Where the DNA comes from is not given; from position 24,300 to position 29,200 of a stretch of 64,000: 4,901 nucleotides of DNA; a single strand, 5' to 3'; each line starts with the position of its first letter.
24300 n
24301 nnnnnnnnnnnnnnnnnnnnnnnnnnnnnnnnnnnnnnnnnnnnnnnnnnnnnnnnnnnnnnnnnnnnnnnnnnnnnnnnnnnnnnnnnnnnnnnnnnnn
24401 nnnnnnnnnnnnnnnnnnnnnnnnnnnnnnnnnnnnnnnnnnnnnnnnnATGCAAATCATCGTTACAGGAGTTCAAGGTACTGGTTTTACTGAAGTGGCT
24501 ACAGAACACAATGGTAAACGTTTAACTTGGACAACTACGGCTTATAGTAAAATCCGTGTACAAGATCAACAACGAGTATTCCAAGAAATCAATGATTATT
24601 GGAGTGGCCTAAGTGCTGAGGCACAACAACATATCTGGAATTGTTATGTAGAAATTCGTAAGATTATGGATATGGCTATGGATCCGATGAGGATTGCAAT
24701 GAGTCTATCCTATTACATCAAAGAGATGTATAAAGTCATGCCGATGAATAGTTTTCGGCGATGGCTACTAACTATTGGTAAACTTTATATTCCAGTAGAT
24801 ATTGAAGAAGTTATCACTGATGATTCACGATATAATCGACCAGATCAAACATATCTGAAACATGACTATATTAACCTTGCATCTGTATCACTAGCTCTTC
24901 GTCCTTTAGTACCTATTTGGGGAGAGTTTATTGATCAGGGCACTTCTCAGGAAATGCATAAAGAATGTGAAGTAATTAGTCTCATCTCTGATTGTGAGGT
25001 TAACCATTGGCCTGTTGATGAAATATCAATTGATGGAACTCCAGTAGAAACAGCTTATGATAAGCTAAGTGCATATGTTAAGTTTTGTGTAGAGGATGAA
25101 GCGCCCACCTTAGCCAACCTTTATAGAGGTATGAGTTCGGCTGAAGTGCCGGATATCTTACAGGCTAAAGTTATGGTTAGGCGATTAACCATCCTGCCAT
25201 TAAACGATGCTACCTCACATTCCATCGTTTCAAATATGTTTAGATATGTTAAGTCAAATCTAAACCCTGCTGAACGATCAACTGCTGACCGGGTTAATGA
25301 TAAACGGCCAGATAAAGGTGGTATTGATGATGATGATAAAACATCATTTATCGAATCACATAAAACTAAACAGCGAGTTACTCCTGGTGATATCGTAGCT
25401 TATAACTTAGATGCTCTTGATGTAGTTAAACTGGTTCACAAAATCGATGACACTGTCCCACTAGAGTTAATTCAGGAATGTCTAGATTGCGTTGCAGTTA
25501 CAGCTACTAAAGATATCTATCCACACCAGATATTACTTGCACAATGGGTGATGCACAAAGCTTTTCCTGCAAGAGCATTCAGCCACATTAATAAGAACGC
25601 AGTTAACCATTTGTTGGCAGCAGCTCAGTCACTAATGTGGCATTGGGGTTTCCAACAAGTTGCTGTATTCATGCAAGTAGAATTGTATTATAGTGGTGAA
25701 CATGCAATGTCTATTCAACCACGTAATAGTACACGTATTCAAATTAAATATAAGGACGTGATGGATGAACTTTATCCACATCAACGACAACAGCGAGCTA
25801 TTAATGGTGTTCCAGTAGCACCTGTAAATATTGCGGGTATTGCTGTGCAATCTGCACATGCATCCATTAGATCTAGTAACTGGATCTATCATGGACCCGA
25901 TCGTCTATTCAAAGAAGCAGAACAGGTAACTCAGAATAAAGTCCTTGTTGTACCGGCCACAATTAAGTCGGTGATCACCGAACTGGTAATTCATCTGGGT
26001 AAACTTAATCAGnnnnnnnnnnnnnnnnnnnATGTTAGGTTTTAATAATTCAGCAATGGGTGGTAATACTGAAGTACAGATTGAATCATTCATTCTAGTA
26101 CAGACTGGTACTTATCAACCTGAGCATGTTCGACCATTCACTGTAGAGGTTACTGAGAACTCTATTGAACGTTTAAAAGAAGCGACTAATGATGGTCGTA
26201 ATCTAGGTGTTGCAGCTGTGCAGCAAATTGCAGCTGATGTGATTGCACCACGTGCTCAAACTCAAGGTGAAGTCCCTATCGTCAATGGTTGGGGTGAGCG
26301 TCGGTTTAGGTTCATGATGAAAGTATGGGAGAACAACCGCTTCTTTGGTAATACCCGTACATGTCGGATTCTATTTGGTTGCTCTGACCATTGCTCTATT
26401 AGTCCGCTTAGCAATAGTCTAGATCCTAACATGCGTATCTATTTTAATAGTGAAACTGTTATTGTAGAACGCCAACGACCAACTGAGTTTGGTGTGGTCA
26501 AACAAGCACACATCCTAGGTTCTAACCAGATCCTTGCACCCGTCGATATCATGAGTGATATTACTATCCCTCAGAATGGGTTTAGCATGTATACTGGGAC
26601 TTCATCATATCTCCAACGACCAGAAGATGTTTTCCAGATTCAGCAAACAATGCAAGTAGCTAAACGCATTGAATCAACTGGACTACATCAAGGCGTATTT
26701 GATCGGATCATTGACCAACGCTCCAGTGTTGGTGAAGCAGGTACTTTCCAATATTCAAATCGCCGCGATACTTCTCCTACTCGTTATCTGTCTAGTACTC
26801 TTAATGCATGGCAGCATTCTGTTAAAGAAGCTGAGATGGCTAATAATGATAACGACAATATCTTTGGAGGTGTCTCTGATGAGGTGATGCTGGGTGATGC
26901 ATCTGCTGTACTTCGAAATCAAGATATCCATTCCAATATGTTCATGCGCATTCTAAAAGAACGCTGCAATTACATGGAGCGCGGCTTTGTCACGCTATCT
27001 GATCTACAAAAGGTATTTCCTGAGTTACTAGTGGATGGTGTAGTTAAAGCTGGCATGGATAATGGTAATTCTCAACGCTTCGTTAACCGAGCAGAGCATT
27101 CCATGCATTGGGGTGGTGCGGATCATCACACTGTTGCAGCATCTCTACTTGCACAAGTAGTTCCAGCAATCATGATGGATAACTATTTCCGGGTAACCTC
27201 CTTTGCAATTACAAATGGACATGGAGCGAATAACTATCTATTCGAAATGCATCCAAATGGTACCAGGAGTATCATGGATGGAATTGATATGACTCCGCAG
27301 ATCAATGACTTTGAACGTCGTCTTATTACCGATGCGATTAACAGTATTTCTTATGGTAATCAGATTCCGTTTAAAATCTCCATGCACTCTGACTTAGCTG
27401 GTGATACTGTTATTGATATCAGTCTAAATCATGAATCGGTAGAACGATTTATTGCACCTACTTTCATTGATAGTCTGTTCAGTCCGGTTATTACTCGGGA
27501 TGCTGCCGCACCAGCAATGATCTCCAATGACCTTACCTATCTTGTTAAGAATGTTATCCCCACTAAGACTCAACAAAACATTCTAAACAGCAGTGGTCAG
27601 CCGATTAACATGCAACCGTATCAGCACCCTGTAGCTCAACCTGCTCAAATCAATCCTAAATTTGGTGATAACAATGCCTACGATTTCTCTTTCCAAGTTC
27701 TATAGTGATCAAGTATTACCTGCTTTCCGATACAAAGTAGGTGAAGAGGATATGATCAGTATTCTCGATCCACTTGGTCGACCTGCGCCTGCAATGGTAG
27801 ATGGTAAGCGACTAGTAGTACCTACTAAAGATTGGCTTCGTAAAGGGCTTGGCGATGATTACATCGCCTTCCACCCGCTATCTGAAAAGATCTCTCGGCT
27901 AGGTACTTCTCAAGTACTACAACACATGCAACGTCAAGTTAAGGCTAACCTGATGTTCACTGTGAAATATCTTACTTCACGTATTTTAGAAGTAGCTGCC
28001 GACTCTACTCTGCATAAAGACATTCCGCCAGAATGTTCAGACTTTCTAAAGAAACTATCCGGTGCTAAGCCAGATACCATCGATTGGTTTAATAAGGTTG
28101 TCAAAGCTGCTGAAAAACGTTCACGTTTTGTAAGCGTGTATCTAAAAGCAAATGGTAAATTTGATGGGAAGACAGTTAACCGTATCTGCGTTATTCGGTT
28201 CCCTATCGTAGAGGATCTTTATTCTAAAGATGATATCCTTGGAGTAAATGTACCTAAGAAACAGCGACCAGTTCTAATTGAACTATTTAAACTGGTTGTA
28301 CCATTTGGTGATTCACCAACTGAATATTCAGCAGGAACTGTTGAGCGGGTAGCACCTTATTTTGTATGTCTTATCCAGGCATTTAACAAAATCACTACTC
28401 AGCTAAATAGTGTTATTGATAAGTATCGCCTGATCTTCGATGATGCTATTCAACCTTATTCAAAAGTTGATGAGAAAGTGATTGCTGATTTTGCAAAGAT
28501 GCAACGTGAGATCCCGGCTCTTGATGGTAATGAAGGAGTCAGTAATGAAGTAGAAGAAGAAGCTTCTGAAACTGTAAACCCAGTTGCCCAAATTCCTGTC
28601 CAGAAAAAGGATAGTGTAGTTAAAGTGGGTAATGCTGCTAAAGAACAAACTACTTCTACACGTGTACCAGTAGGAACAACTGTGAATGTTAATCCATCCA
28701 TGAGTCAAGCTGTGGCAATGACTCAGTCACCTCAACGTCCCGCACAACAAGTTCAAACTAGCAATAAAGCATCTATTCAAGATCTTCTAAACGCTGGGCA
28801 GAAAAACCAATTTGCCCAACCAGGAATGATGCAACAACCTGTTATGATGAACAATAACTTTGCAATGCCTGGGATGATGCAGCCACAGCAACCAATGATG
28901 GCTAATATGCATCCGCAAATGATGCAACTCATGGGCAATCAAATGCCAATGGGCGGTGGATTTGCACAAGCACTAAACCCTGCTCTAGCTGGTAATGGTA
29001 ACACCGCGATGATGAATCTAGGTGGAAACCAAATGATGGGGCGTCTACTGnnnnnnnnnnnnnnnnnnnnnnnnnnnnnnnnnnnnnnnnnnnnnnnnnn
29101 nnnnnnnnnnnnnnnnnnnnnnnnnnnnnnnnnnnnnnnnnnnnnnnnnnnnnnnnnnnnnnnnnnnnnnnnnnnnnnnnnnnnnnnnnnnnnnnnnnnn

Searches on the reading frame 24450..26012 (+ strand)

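Call 67: search_protein_families(library=phrogs, proteins=[window:24450-26012:+], max_evalue=0.00001)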
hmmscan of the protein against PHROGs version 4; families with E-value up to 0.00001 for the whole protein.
window:24450-26012:+ (521 aa): 1 family
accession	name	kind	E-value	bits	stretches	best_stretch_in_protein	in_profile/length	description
phrog_3209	-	unknown function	3e-183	611.2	1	1-520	1-508/509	-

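Call 96: search_protein_families(library=pfam, proteins=[window:24450-26012:+], max_evalue=0.01)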
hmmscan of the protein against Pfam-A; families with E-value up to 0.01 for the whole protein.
window:24450-26012:+ (521 aa): 0 families

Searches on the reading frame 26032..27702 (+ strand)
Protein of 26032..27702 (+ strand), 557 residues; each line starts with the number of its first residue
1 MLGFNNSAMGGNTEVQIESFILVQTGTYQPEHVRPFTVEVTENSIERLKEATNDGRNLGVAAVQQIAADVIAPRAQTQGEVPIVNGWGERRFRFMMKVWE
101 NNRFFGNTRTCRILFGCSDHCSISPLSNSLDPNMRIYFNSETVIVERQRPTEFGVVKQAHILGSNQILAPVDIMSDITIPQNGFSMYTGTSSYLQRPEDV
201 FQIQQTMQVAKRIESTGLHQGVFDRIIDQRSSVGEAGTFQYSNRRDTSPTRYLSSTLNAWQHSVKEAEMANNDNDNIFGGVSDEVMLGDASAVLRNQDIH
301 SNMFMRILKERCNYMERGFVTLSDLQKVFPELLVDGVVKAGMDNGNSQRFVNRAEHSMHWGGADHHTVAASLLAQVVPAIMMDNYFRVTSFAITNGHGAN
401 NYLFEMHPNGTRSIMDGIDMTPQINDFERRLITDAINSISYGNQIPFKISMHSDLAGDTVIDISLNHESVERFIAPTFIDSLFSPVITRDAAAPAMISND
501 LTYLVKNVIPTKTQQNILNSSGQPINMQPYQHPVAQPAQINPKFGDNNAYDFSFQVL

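Call 67: search_protein_families(library=phrogs, proteins=[window:26032-27702:+], max_evalue=0.00001)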
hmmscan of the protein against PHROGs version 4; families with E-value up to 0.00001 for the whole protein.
window:26032-27702:+ (557 aa): 1 family
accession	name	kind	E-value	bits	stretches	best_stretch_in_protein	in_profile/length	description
phrog_3141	-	unknown function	7.6e-179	596.8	1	12-531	1-508/510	-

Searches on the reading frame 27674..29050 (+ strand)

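Call 67: search_protein_families(library=phrogs, proteins=[window:27674-29050:+], max_evalue=0.00001)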
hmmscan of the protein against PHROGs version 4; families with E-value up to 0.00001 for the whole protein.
window:27674-29050:+ (459 aa): 3 families
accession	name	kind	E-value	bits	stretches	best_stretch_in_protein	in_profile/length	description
phrog_3520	-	unknown function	1.4e-126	424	1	6-444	4-437/439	-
phrog_29928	-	unknown function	2.2e-24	87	1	37-304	34-314/548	-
phrog_29213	-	unknown function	1.5e-14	54.3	1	26-359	23-363/580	-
